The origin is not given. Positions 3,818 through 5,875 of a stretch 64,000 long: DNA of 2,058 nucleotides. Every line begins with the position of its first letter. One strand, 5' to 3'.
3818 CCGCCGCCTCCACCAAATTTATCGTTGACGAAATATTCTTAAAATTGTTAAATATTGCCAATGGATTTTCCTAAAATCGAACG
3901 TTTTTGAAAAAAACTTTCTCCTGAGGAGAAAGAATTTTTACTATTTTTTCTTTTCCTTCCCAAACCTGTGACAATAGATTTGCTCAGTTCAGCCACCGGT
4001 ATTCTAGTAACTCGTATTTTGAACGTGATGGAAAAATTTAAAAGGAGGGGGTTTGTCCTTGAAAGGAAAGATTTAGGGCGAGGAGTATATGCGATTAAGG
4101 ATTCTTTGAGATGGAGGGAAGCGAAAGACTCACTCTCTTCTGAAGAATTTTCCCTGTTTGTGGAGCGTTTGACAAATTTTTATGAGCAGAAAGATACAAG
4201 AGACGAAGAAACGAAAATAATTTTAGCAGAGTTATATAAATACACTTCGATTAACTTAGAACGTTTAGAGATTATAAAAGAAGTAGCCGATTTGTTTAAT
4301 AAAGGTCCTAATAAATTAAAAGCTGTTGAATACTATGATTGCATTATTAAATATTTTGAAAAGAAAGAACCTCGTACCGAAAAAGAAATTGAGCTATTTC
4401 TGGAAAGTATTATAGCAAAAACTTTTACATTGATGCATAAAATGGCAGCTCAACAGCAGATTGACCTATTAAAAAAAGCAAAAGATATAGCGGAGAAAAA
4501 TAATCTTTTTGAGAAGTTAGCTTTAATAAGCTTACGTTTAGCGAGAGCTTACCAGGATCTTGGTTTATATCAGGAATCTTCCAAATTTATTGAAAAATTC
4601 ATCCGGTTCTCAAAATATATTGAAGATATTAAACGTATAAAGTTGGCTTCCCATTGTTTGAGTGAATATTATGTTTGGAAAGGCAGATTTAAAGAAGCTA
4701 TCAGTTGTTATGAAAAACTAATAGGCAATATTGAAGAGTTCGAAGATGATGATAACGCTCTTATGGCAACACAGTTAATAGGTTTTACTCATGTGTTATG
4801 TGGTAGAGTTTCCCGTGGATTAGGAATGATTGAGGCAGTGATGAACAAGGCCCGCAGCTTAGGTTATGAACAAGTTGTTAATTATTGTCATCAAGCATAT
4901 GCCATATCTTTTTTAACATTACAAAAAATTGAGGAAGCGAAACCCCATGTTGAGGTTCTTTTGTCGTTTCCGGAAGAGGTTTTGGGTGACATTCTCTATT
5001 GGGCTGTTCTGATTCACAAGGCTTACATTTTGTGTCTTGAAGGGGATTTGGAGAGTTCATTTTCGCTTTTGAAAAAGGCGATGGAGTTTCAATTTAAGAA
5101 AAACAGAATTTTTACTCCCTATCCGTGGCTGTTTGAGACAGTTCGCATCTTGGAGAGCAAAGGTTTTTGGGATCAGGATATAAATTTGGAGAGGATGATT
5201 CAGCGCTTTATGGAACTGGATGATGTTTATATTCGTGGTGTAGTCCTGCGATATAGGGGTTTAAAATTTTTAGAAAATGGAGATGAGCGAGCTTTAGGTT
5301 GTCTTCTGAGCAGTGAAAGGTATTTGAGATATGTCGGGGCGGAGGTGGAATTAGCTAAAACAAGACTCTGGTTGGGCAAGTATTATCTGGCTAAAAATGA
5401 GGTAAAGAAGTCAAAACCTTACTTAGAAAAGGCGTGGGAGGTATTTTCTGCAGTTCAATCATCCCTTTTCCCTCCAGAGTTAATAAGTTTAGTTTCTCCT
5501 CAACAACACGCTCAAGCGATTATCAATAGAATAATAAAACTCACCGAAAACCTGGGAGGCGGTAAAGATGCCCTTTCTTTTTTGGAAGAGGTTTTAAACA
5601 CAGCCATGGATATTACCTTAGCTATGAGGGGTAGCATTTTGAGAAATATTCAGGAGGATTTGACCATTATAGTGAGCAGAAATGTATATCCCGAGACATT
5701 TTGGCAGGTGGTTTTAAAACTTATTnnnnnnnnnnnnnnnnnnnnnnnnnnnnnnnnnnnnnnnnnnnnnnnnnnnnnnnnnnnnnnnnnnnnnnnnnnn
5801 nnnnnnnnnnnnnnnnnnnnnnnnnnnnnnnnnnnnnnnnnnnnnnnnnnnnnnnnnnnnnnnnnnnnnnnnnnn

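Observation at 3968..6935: Unusually large sigma-54 activator: ~520-aa TPR-like helical N-terminal module + GAF + AAA+ + HTH (reconstructed ~990 aa)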

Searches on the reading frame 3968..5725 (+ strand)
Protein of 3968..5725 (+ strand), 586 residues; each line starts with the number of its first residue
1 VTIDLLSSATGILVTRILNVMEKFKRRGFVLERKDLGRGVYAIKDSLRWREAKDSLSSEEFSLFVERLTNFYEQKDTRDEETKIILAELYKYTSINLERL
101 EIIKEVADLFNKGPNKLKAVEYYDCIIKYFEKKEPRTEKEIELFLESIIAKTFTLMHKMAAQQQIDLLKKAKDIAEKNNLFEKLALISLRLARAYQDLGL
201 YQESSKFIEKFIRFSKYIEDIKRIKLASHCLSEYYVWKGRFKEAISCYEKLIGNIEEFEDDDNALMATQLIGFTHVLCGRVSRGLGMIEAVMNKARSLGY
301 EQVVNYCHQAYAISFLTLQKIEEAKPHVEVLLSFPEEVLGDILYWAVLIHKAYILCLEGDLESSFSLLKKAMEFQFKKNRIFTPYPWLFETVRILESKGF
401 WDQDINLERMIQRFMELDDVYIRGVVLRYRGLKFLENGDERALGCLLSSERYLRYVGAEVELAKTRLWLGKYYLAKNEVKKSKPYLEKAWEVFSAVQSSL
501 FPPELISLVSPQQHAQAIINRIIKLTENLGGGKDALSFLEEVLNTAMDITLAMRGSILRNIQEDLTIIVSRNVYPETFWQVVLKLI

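Call 5: search_protein_families(library=pfam, proteins=[window:3968-5725:+], max_evalue=0.1)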
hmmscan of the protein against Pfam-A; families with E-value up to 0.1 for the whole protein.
window:3968-5725:+ (586 aa): 8 families
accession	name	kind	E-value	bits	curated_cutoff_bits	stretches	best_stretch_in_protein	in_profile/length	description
PF13424.12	TPR_12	-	6.3e-08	33.1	30.1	0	228-274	6-54/77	Tetratricopeptide repeat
PF13181.12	TPR_8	-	1.2e-07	31.7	25.7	0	189-213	5-29/34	Tetratricopeptide repeat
PF07719.23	TPR_2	-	3.6e-06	27.1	27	0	229-252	5-28/34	Tetratricopeptide repeat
PF17874.7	TPR_MalT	-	7.7e-05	22.6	45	1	151-282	7-132/336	MalT-like TPR region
PF13374.12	TPR_10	-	0.0002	21.7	27.5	0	190-210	7-27/42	Tetratricopeptide repeat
PF13176.12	TPR_7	-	0.001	19.4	27.9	0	238-252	12-26/36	Tetratricopeptide repeat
PF13428.12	TPR_14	-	0.0014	19.5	23.5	0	230-252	6-28/44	Tetratricopeptide repeat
PF13174.12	TPR_6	-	0.071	14.2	26.3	0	235-253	10-28/33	Tetratricopeptide repeat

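Call 33: search_protein_representatives(protein=window:3968-5701:+)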
Query: 578 residues. Proteins with E-value up to 0.001 (for the whole library): 433; up to 1e-10: 165; up to 1e-30: 43. The best 150 are listed.
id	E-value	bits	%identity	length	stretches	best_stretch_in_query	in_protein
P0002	2.2e-216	736.6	57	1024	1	2-578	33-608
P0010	5.5e-107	375.5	36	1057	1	2-576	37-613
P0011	2.1e-101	357.1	34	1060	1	2-575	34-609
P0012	4.2e-81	290.1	32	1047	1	2-576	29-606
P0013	7.8e-81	289.2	33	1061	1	2-573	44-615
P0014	6.1e-78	279.7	32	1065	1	2-573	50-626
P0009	6.6e-76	273.0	35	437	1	2-398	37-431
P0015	1.7e-75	271.6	33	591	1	2-544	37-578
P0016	3.5e-75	270.6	41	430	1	231-575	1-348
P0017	1.0e-70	255.8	32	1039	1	62-573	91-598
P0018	2.0e-64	235.0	29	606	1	2-557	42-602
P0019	5.5e-64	233.6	26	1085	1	10-576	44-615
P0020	1.6e-61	225.5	29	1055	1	2-575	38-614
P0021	1.6e-60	222.2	29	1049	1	3-575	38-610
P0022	3.8e-59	217.6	26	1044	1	2-575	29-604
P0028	1.6e-47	179.3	24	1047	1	3-578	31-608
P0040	9.3e-41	156.9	24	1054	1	8-520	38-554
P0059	1.6e-27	113.2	22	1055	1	3-573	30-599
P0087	3.1e-20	89.2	21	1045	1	3-559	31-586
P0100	1.6e-17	80.2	21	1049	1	22-559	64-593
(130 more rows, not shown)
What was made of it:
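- N-module hits of about 600 aa exist in metagenomes (call 33).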

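Call 34: search_protein_families(library=ncbifam, proteins=[P0010, P0028, P0087], max_evalue=0.001)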
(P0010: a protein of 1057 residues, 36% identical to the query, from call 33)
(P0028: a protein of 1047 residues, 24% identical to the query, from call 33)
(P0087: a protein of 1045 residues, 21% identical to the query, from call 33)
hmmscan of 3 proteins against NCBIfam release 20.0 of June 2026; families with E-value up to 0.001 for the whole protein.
P0010 (1057 aa): 28 families (the best 25 are shown)
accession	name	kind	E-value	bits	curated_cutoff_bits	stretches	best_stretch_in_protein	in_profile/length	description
TIGR01817.1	nifA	equivalog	5.5e-116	388.4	528.85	1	556-992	5-447/534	nif-specific transcriptional activator NifA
NF011958.0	PRK15429.1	equivalog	2.7e-113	380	830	1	658-1047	297-688/692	formate hydrogenlyase transcriptional activator FlhA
NF003451.0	PRK05022.1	equivalog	5.6e-105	352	476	1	662-979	116-429/512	nitric oxide reductase transcriptional regulator NorR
NF041552.1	TF_PrdR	equivalog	5e-103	345.4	795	1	734-1042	261-575/577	sigma-54 dependent transcriptional regulator PrdR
NF038308.1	RNA_repair_RtcR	equivalog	9e-102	341.6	650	1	708-996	149-445/530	RNA repair transcriptional activator RtcR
TIGR02915.1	PEP_resp_reg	equivalog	7.1e-98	328.3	502.6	1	735-1045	134-444/445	PEP-CTERM-box response regulator transcription factor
TIGR01818.1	ntrC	equivalog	6e-96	322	558.6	1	725-997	119-391/463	nitrogen regulation protein NR(I)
NF008469.0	PRK11361.1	equivalog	2e-92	310.3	714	1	726-1012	129-415/461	acetoacetate metabolism transcriptional regulator AtoC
NF041906.1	V4R_TF_MobR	exception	6.4e-88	295.6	999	1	742-1042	234-543/544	phenol degradation transcriptional regulator MobR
NF007689.0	PRK10365.1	equivalog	1.6e-87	294.1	760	1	735-1040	134-439/441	sigma-54-dependent response regulator transcription factor ZraR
NF050807.1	TransRegFlbDCaul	equivalog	1.9e-86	290.7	750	1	735-995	113-373/454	sigma-54-dependent transcriptional regulator FlbD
TIGR02974.1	phageshock_pspF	equivalog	2.9e-84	283.2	443.55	1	742-974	1-234/336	phage shock protein operon transcriptional activator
NF049963.1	RespRegFlgRCampy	domain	5.5e-82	275.9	750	1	739-1042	133-426/429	fla regulon two-component system response regulator FlgR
NF041946.1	LuxO_transreg_Vib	equivalog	3.5e-79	266.7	800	1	732-984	126-377/463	quorum-sensing sigma-54 dependent transcriptional regulator LuxO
TIGR02329.1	propionate_PrpR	equivalog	4.3e-78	263.2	499.2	1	737-1041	209-525/526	propionate catabolism operon regulatory protein PrpR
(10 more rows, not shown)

P0028 (1047 aa): 27 families (the best 25 are shown)
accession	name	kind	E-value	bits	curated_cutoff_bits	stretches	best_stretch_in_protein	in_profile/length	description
TIGR01817.1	nifA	equivalog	5.4e-107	358.8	528.85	1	552-974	8-439/534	nif-specific transcriptional activator NifA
NF011958.0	PRK15429.1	equivalog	1.3e-101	341.3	830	1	682-1037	330-689/692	formate hydrogenlyase transcriptional activator FlhA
NF003451.0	PRK05022.1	equivalog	1.3e-95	321.1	476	1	688-967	148-427/512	nitric oxide reductase transcriptional regulator NorR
NF041552.1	TF_PrdR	equivalog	2.2e-89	300.3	795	1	687-1031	227-575/577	sigma-54 dependent transcriptional regulator PrdR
TIGR02915.1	PEP_resp_reg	equivalog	3.3e-87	293.2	502.6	1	726-1034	135-444/445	PEP-CTERM-box response regulator transcription factor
NF038308.1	RNA_repair_RtcR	equivalog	1.5e-85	288.1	650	1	718-967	168-426/530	RNA repair transcriptional activator RtcR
NF008469.0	PRK11361.1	equivalog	7.6e-84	282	714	1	715-963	128-376/461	acetoacetate metabolism transcriptional regulator AtoC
TIGR01818.1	ntrC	equivalog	1.1e-82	278.3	558.6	1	721-960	125-364/463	nitrogen regulation protein NR(I)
TIGR02974.1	phageshock_pspF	equivalog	7.2e-80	268.7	443.55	1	732-969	1-239/336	phage shock protein operon transcriptional activator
NF041906.1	V4R_TF_MobR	exception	4.9e-78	263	999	1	725-1031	227-543/544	phenol degradation transcriptional regulator MobR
NF050807.1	TransRegFlbDCaul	equivalog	1.7e-75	254.6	750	1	726-970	114-358/454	sigma-54-dependent transcriptional regulator FlbD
NF049963.1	RespRegFlgRCampy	domain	1.1e-74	251.8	750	1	722-1032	126-427/429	fla regulon two-component system response regulator FlgR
NF007689.0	PRK10365.1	equivalog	7.9e-73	245.7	760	1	719-1031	127-441/441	sigma-54-dependent response regulator transcription factor ZraR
TIGR02329.1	propionate_PrpR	equivalog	6.2e-72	242.9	499.2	1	725-964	207-451/526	propionate catabolism operon regulatory protein PrpR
NF011953.0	PRK15424.1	equivalog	1.5e-71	241.6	703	1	717-1031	206-533/538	propionate catabolism operon regulatory protein PrpR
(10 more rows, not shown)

P0087 (1045 aa): 30 families (the best 25 are shown)
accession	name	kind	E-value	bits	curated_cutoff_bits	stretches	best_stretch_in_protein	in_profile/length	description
TIGR01817.1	nifA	equivalog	4e-118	395.5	528.85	1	546-979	4-443/534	nif-specific transcriptional activator NifA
NF011958.0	PRK15429.1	equivalog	5.7e-112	375.5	830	1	652-1039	300-690/692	formate hydrogenlyase transcriptional activator FlhA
NF003451.0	PRK05022.1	equivalog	2.3e-108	363.2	476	1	645-993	108-453/512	nitric oxide reductase transcriptional regulator NorR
NF041552.1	TF_PrdR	equivalog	5.7e-98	328.7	795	1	703-1032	241-575/577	sigma-54 dependent transcriptional regulator PrdR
TIGR01818.1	ntrC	equivalog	1.9e-97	327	558.6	1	721-1004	124-405/463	nitrogen regulation protein NR(I)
TIGR02915.1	PEP_resp_reg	equivalog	1.2e-96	324.3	502.6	1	692-1035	101-444/445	PEP-CTERM-box response regulator transcription factor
NF038308.1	RNA_repair_RtcR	equivalog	2.5e-95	320.3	650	1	722-986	171-444/530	RNA repair transcriptional activator RtcR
NF008469.0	PRK11361.1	equivalog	2.4e-93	313.3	714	1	697-995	109-408/461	acetoacetate metabolism transcriptional regulator AtoC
NF007689.0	PRK10365.1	equivalog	3.8e-88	296.2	760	1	730-1030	138-439/441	sigma-54-dependent response regulator transcription factor ZraR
NF041906.1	V4R_TF_MobR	exception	1.7e-85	287.5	999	1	724-1032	225-543/544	phenol degradation transcriptional regulator MobR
NF050807.1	TransRegFlbDCaul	equivalog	2.4e-85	287.1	750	1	729-980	116-367/454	sigma-54-dependent transcriptional regulator FlbD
TIGR02974.1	phageshock_pspF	equivalog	3.3e-83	279.7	443.55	1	734-986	2-254/336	phage shock protein operon transcriptional activator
NF049963.1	RespRegFlgRCampy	domain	2.9e-79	266.9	750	1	719-1032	121-426/429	fla regulon two-component system response regulator FlgR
NF051870.1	NAssimRespRegNtrX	equivalog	4.6e-79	266.4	600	1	725-989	133-393/452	nitrogen assimilation response regulator NtrX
NF011695.0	PRK15115.1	equivalog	1.3e-78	264.8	763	1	715-1008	119-414/445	two-component system response regulator GlrR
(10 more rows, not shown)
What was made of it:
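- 5555..5950 (+): GAF domain, split by frameshift 1. The NifA model aligns from its GAF domain onwards in P0010, P0028 and P0087 (call 34).
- On GAF-regulated EBPs (NifA/NorR/FhlA type): The NifA model aligns from position 4-8 in P0010, P0028 and P0087 (call 34).
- Closest known: GAF-containing sigma-54 activators. Different: All scores fall below the equivalog cutoffs (call 34).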

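Call 70: predict_structure(alignment_id=A4)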
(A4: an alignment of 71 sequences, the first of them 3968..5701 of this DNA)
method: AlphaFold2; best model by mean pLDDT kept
length: 578 residues; sequences in the alignment: 71
mean_pLDDT: 92.6   pTM: 0.89
mean pLDDT of the five models: 92.6, 92.4, 91.7, 91.2, 90.6
residues with pLDDT >= 90: 442; 70-90: 132; 50-70: 4; < 50: 0
segments of 3 or more residues with pLDDT < 50: none
pLDDT, mean of each block of 10 residues (from residue 1): 87 92 92 89 87 86 90 85 94 93 96 89 97 95 97 89 96 97 96 95 96 94 88 94 93 84 92 95 95 94 96 97 98 94 96 98 98 94 95 97 95 95 98 96 98 97 98 97 96 89 92 79 80 81 89 92 88 81
secondary structure, 60 per line:
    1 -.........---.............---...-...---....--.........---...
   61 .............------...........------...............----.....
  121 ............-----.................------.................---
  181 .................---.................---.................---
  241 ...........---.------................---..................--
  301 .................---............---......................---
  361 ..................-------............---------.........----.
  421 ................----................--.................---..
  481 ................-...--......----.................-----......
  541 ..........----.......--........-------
elements in order: H3-10 H14-26 E30-32 E40-43 H46-54 H58-73 H80-90 H97-111 H116-132 H138-154 H161-177 H181-197 H201-217 H221-237 H241-251 H262-277 H281-298 H301-317 H321-332 H336-357 H361-378 H386-397 H407-415 H420-436 H441-456 H459-475 H479-496 H503-508 H513-529 H535-550 E555-561 E564-571
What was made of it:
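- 4139..5555 (+): TPR-like helical-repeat superhelix (about residues 88-560, roughly 26 helices). The model built from the window's own sequence has pLDDT 92.6 and pTM 0.89 (call 70).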

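Call 73: fold_search(model_id=the predicted structure, library=pdb)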
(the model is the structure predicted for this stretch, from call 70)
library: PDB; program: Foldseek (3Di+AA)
matches with E <= 10: 1405; with E <= 0.001: 73
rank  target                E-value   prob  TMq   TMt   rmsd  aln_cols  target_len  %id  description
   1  7t7t_A                2.9e-06  1.00  0.40  0.49  17.8       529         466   12  Structure of TSK/BRU1 bound to histone H3.1 (released 2022-03-30)
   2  5l9u_O                4.4e-06  1.00  0.47  0.41  10.0       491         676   10  Model of human Anaphase-promoting complex/Cyclosome (APC/C-CDH1) with a cross linked Ubiquitin variant-substrate-UBE2C (released 2016-09-14)
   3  9hvq_Q                3.3e-05  1.00  0.30  0.21  31.8       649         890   14  Structure of the transcribing Pol II-DSIF-PAF-SPT6-RECQL5 complex (released 2025-07-16)
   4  6q6g_O                3.4e-05  1.00  0.52  0.44   6.8       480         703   12  Cryo-EM structure of the APC/C-Cdc20-Cdk2-cyclinA2-Cks2 complex, the D1 box class (released 2019-09-11)
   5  7nj1_A                4.0e-05  1.00  0.46  0.22  13.8       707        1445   11  CryoEM structure of the human Separase-Securin complex (released 2021-08-04)
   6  9rtt_Q                4.0e-05  1.00  0.28  0.20  30.5       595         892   15  Activated Elongation Complex with IWS1 and ELOF1 (released 2025-09-03)
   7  5g04_O                5.1e-05  1.00  0.48  0.41   9.9       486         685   11  Structure of the human APC-Cdc20-Hsl1 complex (released 2016-05-25)
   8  5a7d_D                5.8e-05  1.00  0.20  0.32  16.8       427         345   13  Tetrameric assembly of LGN with Inscuteable (released 2016-08-03)
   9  9hma                  6.8e-05  1.00  0.28  0.15  17.3       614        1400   12  Cryo-EM structure of apo human separase (released 2025-09-03)
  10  9hm7                  7.1e-05  1.00  0.31  0.16  17.0       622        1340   13  Cryo-EM structure of apo human separase with the mutation C2029S (released 2025-09-03)
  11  9gaw_O                9.4e-05  1.00  0.36  0.31  12.4       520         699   11  High-resolution structure of the Anaphase-promoting complex/cyclosome (APC/C) bound to co-activator Cdh1 (released 2024-08-14)
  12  5g05_O                1.0e-04  1.00  0.44  0.38  14.9       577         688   13  Cryo-EM structure of combined apo phosphorylated APC (released 2016-05-25)
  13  8pkp_O                1.1e-04  1.00  0.30  0.26  21.5       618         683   12  Cryo-EM structure of the apo Anaphase-promoting complex/cyclosome (APC/C) at 3.2 Angstrom resolution (released 2023-07-19)
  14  5a7d_G                1.2e-04  1.00  0.21  0.32  15.8       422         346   11  Tetrameric assembly of LGN with Inscuteable (released 2016-08-03)
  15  5a7d_B                1.2e-04  1.00  0.21  0.33  16.5       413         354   12  Tetrameric assembly of LGN with Inscuteable (released 2016-08-03)
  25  1hz4                  2.3e-04  1.00  0.40  0.58   7.6       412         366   11  CRYSTAL STRUCTURE OF TRANSCRIPTION FACTOR MALT DOMAIN III (released 2001-11-28)
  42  6t3h_A                4.8e-04  1.00  0.34  0.50  11.4       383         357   14  Structure of the Rap conjugation gene regulator of the plasmid pLS20 in apo form (released 2020-06-24)
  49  6mfv_A                5.9e-04  1.00  0.31  0.29  11.5       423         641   16  Crystal structure of the Signal Transduction ATPase with Numerous Domains (STAND) protein with a tetratricopeptide rep (released 2019-02-20)
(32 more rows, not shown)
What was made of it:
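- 4139..5555 (+): Foldseek finds TPR superhelices, including MalT domain III (1hz4), Rap (6t3h) and a STAND TPR protein (6mfv) (call 73).
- On STAND / MalT-like signal-transduction ATPases: 1hz4 gives TM 0.58 and rmsd 7.6 A amid many generic TPR hits (call 73).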

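Call 86: list_cluster_members(proteins=[P0011, P0012, P0013, P0019, P0020, P0028, P0040, P0059, P0087, P0100])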
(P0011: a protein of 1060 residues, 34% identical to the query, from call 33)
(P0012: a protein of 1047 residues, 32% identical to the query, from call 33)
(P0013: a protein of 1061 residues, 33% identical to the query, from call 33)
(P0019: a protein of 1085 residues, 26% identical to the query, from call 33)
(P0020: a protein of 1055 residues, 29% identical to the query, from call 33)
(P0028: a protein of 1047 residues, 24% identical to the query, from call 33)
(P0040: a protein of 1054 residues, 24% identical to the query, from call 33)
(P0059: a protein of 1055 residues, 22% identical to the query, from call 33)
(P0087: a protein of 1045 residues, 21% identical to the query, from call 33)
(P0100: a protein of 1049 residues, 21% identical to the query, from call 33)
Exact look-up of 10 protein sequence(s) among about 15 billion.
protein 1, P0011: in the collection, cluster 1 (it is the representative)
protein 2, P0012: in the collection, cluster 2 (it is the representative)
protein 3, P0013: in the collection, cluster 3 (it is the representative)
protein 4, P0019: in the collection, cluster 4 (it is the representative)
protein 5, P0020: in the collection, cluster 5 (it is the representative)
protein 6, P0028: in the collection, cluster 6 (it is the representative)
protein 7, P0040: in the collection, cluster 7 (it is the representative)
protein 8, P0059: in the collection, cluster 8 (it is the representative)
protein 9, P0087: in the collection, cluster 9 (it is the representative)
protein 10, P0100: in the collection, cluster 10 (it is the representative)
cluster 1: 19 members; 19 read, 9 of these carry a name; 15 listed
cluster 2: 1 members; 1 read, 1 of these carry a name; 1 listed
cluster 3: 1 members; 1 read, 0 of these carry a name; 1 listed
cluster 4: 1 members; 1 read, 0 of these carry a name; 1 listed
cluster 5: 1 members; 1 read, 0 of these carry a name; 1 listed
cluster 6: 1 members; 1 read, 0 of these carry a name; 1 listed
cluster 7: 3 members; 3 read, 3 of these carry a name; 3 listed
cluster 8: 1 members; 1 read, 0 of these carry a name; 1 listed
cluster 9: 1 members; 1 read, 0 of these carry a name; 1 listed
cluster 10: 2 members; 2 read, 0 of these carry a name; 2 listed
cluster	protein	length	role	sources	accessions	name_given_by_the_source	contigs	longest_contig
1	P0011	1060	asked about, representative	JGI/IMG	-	transcriptional regulator with GAF, ATPase, and Fis domain/tetratricopeptide (TPR) repeat ...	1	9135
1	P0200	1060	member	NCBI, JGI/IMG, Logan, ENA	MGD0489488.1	MAG: sigma 54-interacting transcriptional regulator [Syntrophorhabdales bacterium] | transcriptional regulator with GAF, ATPase, and Fis domain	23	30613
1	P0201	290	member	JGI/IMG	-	transcriptional regulator with GAF, ATPase, and Fis domain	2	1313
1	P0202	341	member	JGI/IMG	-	transcriptional regulator with GAF, ATPase, and Fis domain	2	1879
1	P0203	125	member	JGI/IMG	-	DNA-binding NtrC family response regulator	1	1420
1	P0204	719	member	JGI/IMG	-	transcriptional regulator with GAF, ATPase, and Fis domain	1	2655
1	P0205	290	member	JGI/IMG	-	transcriptional regulator with GAF, ATPase, and Fis domain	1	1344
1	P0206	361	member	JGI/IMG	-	transcriptional regulator with GAF, ATPase, and Fis domain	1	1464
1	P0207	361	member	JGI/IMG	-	transcriptional regulator with GAF, ATPase, and Fis domain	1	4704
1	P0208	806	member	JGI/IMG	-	-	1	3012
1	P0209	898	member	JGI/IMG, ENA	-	-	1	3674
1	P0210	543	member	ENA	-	-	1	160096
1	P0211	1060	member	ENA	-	-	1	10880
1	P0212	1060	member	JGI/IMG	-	-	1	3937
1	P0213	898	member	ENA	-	-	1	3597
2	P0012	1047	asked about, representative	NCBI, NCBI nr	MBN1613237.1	MAG: sigma 54-interacting transcriptional regulator [Deltaproteobacteria bacterium] | sigma 54-interacting transcriptional regulator [Deltaproteobacteria bacterium]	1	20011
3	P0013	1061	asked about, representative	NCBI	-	-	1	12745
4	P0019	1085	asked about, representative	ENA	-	-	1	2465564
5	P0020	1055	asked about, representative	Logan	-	-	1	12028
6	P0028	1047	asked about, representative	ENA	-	-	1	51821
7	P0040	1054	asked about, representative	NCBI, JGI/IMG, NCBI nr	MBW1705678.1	MAG: sigma 54-interacting transcriptional regulator [Deltaproteobacteria bacterium] | sigma 54-interacting transcriptional regulator [Deltaproteobacteria bacterium]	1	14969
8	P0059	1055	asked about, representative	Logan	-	-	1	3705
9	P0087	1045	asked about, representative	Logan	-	-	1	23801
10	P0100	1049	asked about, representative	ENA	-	-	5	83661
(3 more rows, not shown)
